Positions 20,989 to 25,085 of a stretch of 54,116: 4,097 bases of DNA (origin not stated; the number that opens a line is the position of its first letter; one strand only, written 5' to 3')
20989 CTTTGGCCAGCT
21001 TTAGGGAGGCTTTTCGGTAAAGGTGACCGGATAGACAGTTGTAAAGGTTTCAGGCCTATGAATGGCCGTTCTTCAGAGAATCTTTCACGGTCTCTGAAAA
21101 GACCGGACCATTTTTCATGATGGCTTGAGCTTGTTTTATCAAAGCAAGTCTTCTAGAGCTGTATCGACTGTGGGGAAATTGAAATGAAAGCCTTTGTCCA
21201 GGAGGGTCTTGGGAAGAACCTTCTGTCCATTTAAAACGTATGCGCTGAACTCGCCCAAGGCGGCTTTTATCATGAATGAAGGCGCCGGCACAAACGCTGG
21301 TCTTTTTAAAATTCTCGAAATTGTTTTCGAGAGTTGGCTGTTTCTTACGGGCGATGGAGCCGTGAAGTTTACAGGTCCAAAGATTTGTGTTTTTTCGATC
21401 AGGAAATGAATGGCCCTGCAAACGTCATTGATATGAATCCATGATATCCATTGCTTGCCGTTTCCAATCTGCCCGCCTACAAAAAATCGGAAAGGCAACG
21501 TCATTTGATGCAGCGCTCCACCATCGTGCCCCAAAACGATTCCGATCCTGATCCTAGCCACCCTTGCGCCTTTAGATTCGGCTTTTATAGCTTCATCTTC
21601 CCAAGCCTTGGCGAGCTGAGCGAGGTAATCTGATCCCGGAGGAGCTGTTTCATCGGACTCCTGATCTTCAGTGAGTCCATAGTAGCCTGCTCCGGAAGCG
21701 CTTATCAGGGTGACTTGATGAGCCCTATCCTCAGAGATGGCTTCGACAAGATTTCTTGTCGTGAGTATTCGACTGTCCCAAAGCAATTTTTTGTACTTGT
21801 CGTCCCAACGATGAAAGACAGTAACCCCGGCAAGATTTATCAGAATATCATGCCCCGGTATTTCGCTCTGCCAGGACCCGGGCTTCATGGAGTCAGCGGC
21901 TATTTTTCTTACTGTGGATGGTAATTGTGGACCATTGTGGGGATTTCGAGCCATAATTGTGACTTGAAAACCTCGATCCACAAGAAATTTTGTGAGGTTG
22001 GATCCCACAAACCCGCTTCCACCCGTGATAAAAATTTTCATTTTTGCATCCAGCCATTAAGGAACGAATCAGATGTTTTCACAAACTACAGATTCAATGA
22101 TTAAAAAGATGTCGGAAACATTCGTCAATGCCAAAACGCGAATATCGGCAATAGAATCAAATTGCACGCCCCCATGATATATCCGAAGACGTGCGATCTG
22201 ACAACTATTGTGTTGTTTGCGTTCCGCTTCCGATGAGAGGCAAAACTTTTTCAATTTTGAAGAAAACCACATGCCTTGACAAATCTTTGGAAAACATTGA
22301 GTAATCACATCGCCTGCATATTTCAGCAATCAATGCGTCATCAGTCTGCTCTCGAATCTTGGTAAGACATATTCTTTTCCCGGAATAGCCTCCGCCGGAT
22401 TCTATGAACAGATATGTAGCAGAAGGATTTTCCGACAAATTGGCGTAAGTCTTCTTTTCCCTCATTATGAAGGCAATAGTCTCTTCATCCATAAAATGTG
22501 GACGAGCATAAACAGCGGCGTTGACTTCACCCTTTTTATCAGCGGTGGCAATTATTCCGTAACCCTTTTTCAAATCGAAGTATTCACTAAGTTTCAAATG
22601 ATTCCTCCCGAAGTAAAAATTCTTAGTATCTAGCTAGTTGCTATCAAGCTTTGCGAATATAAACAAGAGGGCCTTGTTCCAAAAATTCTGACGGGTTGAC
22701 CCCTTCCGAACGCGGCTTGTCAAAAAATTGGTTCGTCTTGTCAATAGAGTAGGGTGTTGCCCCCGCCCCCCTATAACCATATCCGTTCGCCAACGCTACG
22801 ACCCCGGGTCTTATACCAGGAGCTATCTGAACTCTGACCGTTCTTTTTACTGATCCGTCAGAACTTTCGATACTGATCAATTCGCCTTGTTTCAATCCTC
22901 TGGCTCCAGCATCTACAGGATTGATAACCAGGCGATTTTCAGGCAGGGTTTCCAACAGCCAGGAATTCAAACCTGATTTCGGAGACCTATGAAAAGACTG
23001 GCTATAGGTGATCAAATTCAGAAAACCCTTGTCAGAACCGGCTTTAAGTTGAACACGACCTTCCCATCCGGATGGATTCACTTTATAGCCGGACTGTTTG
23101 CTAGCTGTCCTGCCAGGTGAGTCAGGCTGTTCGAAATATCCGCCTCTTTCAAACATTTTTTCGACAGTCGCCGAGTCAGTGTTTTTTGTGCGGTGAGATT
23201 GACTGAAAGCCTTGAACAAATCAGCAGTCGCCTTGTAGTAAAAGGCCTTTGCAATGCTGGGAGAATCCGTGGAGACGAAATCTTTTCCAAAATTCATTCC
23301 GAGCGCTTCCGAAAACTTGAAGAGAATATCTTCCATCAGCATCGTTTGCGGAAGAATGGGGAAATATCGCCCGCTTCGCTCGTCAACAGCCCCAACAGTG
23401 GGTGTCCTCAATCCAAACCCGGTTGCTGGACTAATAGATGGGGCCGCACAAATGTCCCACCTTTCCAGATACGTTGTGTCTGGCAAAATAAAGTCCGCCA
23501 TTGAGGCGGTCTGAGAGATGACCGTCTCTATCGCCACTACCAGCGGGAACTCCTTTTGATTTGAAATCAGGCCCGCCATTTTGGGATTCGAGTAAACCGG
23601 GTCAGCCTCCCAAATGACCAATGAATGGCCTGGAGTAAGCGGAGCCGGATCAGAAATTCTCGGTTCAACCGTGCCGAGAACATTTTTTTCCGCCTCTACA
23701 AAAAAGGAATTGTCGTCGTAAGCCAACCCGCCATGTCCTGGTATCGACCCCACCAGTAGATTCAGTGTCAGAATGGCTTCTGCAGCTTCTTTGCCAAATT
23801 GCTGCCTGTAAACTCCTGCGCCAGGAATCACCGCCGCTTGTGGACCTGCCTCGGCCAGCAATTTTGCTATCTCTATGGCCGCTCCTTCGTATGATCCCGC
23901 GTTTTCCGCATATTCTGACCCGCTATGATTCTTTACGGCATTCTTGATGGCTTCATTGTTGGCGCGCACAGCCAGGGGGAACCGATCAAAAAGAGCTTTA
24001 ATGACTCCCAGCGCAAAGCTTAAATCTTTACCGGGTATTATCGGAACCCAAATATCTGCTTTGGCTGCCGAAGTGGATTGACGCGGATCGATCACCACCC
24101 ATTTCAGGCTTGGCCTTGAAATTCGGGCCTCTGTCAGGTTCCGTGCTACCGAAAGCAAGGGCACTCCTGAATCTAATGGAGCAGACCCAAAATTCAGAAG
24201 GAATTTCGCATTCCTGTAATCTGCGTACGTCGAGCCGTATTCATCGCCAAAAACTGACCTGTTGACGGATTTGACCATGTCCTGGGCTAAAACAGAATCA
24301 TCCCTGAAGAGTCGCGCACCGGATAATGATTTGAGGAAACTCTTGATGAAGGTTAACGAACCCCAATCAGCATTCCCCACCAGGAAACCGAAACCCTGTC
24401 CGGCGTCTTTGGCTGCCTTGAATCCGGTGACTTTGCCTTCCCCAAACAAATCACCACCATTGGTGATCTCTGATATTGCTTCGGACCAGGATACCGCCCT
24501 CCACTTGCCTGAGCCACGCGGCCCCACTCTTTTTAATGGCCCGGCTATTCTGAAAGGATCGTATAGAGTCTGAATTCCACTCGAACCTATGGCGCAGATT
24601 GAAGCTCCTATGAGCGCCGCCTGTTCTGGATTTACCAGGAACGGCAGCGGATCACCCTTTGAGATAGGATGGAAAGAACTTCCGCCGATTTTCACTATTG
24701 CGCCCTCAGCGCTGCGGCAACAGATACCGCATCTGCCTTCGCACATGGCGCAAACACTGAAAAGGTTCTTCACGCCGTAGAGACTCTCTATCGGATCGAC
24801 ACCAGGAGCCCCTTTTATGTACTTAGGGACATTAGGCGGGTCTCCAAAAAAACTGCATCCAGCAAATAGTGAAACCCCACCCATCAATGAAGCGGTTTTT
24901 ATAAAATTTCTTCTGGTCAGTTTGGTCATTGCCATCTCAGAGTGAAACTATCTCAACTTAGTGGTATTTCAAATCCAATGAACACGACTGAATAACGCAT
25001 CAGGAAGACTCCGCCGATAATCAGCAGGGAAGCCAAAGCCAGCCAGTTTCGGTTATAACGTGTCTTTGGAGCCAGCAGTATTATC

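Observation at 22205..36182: A 14-kb, 15-gene run encoding a composite transmembrane redox system that I cannot match to any characterised complex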

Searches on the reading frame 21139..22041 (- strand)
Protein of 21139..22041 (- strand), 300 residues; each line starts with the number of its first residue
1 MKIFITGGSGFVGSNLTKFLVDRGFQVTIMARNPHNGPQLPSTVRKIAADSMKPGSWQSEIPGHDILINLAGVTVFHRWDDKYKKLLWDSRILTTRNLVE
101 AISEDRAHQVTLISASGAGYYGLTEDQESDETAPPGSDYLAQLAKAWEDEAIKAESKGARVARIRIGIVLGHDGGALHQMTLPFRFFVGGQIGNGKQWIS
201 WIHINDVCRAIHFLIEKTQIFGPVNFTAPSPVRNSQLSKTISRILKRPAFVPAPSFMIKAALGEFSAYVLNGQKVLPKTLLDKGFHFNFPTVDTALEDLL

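Call 5: search_protein_families(library=pfam, proteins=[window:21139-22041:-], max_evalue=0.01)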
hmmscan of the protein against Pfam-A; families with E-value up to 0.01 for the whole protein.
window:21139-22041:- (300 aa): 9 families
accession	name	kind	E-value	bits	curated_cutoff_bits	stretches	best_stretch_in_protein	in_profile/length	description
PF01370.27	Epimerase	-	8.5e-24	84.7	20.9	1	3-217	1-227/240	NAD dependent epimerase/dehydratase family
PF08338.16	DUF1731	-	1.5e-17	63.5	27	1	253-299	1-47/47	Domain of unknown function (DUF1731)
PF16363.11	GDP_Man_Dehyd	-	1.1e-11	45.2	27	1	4-218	1-240/332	GDP-mannose 4,6 dehydratase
PF13460.12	NAD_binding_10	-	1.4e-11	45.1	27.2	1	7-121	1-104/184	NAD(P)H-binding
PF03435.24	Sacchrp_dh_NADP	-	0.00017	22.4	25.1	1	6-73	4-78/129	Saccharopine dehydrogenase NADP binding domain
PF00070.33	Pyr_redox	-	0.00093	20.1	22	1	8-53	6-51/82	Pyridine nucleotide-disulphide oxidoreductase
PF04321.23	RmlD_sub_bind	-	0.0014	18.3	27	1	1-174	1-156/287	RmlD substrate binding domain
PF01073.25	3Beta_HSD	-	0.0037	16.8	22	1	5-107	2-108/280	3-beta hydroxysteroid dehydrogenase/isomerase family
PF07993.18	NAD_binding_4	-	0.0047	16.6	20.1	0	5-32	1-31/258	Male sterility protein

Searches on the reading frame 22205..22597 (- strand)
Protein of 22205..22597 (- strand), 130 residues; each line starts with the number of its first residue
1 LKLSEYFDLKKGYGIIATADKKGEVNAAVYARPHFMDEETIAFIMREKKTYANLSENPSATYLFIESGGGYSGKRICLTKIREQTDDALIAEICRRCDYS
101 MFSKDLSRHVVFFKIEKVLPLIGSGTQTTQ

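Call 5: search_protein_families(library=pfam, proteins=[window:22205-22597:-], max_evalue=0.01)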
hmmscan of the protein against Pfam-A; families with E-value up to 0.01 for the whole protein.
window:22205-22597:- (130 aa): 1 family
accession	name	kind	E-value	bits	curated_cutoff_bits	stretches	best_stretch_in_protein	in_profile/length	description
PF01243.27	PNPOx_N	-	2.2e-06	28.4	28.1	1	12-93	13-85/120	Pyridoxamine 5'-phosphate oxidase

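Call 7: search_protein_families(library=ncbifam, proteins=[window:22205-22597:-], max_evalue=0.01)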
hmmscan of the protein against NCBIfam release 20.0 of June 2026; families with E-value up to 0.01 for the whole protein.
window:22205-22597:- (130 aa): 0 families

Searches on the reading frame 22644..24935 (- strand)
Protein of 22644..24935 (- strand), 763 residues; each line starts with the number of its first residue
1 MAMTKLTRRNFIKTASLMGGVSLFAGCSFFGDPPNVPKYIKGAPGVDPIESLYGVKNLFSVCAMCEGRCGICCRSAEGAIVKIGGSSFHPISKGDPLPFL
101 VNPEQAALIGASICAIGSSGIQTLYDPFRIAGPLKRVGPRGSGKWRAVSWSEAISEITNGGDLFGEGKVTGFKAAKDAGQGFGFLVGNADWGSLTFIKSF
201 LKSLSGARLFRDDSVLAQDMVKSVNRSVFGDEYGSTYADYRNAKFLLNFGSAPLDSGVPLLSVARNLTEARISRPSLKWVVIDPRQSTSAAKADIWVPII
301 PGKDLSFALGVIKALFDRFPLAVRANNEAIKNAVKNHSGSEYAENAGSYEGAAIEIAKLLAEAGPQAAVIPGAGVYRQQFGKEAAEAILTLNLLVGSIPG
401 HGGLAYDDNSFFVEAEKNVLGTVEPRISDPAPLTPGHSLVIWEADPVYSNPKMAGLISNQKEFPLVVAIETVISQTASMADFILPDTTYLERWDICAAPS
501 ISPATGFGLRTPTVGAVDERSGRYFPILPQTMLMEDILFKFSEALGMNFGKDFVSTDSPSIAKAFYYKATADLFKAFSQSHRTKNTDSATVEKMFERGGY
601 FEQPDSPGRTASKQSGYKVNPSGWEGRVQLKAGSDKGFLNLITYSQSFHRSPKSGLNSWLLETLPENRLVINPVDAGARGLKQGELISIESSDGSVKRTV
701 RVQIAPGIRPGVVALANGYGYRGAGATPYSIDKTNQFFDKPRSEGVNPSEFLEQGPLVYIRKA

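Call 5: search_protein_families(library=pfam, proteins=[window:22644-24935:-], max_evalue=0.01)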
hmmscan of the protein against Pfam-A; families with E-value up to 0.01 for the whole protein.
window:22644-24935:- (763 aa): 3 families
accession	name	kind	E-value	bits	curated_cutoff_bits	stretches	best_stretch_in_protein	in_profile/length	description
PF00384.28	Molybdopterin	-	2.5e-22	79.8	24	1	129-495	1-319/353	Molybdopterin oxidoreductase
PF01568.27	Molydop_binding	-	1.1e-10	41.9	26.8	1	641-721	3-82/110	Molydopterin dinucleotide binding domain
PF04879.21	Molybdop_Fe4S4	-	0.00016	22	22.7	1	60-94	6-40/55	Molybdopterin oxidoreductase Fe4S4 domain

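Call 7: search_protein_families(library=ncbifam, proteins=[window:22644-24935:-], max_evalue=0.01)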
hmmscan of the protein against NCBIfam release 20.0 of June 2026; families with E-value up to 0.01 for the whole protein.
window:22644-24935:- (763 aa): 21 families
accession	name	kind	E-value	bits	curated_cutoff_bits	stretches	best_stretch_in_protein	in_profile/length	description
NF011567.1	PRK14991.1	equivalog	2.6e-56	191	1750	4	61-317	77-361/1022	tetrathionate reductase subunit TtrA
NF012032.0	PRK15488.1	equivalog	4.3e-53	180.4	694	3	5-407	2-364/759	thiosulfate reductase PhsA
NF041783.2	mnquin_red_QrcB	equivalog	1.3e-41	142.6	440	1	59-515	54-483/695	menaquinone reductase molybdopterin-binding-like subunit QrcB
TIGR02166.1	dmsA_ynfE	subfamily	1.9e-40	138.7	777.7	3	6-310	1-279/794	DMSO/selenate family reductase complex A subunit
TIGR01591.1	Fdh-alpha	equivalog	2.7e-26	91.9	666.25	3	234-402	147-315/672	formate dehydrogenase subunit alpha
NF041885.1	selenate_YnfE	exception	5.4e-24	84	1675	2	114-315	93-291/805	selenate/tellurate reductase subunit YnfE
NF011566.1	PRK14990.1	exception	3.7e-23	81.5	1600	2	55-311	56-300/814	dimethylsulfoxide reductase subunit A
NF041884.1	selenate_YnfF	exception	2.5e-22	78.6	1650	2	114-313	90-282/798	selenate/tellurate reductase subunit YnfF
TIGR03479.1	DMSO_red_II_alp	subfamily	1.2e-21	76.5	984.75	1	114-316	105-293/913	molybdopterin-dependent oxidoreductase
NF041714.1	arsenate_red_ArrA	equivalog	6.8e-21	74.1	1600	2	110-312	86-278/848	arsenate respiratory reductase molybdopterin-containing subunit ArrA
NF047855.1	AssmNtatRedNasC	equivalog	2.2e-17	62.6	1100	2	438-491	412-465/708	assimilatory nitrate reductase catalytic subunit NasC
TIGR01553.1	formate-DH-alph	equivalog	1.1e-12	46.6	814.2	1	55-317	42-291/1009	formate dehydrogenase-N subunit alpha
NF042978.1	EthbenzDh_ebdA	equivalog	6.1e-12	44.1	2000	1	113-318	126-317/977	ethylbenzene dehydrogenase subunit alpha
TIGR00509.1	bisC_fam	subfamily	4.5e-10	38.4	1017.55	0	668-721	658-709/772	molybdopterin guanine dinucleotide-containing S/N-oxide reductase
NF041323.1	Nitr_red_NasA_Halo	equivalog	1.7e-08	33.5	1000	1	231-402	141-310/673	assimilatory nitrate reductase NasA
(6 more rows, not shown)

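Call 16: search_solved_structures(query=window:22644-24935:-, show_alignments=2)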
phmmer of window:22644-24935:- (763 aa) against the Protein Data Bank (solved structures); distinct sequences matched with E-value up to 0.001: 31.
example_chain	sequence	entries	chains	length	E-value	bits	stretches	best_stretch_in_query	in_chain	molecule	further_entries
2vpw_A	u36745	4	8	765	1.8e-29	105.7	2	54-405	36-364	THIOSULFATE REDUCTASE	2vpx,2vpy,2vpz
6cz7_A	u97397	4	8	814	2.3e-17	65.7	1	100-312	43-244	ArrA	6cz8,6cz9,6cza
9vap_A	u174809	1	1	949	5.1e-16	61.3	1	125-403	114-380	Formate dehydrogenase molybdopterin-binding subunit FdhA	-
5e7o_A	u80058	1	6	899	8.1e-11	44.1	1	114-157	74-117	DMSO reductase family type II enzyme, molybdopterin subunit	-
4ydd_A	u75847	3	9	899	8.6e-11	44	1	114-157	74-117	DMSO reductase family type II enzyme, molybdopterin subunit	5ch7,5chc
2e7z_A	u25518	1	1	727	6.1e-10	41.2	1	116-398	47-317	Acetylene hydratase Ahy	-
2ivf_A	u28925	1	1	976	6.2e-10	41.1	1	114-318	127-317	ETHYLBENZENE DEHYDROGENASE ALPHA-SUBUNIT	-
7l5i_A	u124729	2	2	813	2.7e-08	35.7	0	139-423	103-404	Trimethylamine-N-oxide reductase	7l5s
9wxb_B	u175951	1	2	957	7.2e-08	34.3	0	114-403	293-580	Formate dehydrogenase alpha subunit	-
1aa6_A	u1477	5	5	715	2e-07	32.8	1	138-403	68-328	FORMATE DEHYDROGENASE H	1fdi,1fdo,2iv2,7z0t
9t1s_L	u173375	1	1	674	2e-07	32.8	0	239-398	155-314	formate dehydrogenase (coenzyme F420)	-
1kqf_A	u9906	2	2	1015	4.4e-07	31.7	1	55-318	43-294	FORMATE DEHYDROGENASE, NITRATE-INDUCIBLE, MAJOR SUBUNIT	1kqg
7qv7_S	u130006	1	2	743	1.6e-06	29.9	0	111-398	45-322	Hydrogen dependent carbon dioxide reductase subunit FdhF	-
8cm7_A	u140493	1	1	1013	1.2e-05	27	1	47-318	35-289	Formate dehydrogenase, alpha subunit, selenocysteine-containing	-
8cm4_A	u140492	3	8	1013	1.2e-05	26.9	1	47-318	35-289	Formate dehydrogenase, alpha subunit, selenocysteine-containing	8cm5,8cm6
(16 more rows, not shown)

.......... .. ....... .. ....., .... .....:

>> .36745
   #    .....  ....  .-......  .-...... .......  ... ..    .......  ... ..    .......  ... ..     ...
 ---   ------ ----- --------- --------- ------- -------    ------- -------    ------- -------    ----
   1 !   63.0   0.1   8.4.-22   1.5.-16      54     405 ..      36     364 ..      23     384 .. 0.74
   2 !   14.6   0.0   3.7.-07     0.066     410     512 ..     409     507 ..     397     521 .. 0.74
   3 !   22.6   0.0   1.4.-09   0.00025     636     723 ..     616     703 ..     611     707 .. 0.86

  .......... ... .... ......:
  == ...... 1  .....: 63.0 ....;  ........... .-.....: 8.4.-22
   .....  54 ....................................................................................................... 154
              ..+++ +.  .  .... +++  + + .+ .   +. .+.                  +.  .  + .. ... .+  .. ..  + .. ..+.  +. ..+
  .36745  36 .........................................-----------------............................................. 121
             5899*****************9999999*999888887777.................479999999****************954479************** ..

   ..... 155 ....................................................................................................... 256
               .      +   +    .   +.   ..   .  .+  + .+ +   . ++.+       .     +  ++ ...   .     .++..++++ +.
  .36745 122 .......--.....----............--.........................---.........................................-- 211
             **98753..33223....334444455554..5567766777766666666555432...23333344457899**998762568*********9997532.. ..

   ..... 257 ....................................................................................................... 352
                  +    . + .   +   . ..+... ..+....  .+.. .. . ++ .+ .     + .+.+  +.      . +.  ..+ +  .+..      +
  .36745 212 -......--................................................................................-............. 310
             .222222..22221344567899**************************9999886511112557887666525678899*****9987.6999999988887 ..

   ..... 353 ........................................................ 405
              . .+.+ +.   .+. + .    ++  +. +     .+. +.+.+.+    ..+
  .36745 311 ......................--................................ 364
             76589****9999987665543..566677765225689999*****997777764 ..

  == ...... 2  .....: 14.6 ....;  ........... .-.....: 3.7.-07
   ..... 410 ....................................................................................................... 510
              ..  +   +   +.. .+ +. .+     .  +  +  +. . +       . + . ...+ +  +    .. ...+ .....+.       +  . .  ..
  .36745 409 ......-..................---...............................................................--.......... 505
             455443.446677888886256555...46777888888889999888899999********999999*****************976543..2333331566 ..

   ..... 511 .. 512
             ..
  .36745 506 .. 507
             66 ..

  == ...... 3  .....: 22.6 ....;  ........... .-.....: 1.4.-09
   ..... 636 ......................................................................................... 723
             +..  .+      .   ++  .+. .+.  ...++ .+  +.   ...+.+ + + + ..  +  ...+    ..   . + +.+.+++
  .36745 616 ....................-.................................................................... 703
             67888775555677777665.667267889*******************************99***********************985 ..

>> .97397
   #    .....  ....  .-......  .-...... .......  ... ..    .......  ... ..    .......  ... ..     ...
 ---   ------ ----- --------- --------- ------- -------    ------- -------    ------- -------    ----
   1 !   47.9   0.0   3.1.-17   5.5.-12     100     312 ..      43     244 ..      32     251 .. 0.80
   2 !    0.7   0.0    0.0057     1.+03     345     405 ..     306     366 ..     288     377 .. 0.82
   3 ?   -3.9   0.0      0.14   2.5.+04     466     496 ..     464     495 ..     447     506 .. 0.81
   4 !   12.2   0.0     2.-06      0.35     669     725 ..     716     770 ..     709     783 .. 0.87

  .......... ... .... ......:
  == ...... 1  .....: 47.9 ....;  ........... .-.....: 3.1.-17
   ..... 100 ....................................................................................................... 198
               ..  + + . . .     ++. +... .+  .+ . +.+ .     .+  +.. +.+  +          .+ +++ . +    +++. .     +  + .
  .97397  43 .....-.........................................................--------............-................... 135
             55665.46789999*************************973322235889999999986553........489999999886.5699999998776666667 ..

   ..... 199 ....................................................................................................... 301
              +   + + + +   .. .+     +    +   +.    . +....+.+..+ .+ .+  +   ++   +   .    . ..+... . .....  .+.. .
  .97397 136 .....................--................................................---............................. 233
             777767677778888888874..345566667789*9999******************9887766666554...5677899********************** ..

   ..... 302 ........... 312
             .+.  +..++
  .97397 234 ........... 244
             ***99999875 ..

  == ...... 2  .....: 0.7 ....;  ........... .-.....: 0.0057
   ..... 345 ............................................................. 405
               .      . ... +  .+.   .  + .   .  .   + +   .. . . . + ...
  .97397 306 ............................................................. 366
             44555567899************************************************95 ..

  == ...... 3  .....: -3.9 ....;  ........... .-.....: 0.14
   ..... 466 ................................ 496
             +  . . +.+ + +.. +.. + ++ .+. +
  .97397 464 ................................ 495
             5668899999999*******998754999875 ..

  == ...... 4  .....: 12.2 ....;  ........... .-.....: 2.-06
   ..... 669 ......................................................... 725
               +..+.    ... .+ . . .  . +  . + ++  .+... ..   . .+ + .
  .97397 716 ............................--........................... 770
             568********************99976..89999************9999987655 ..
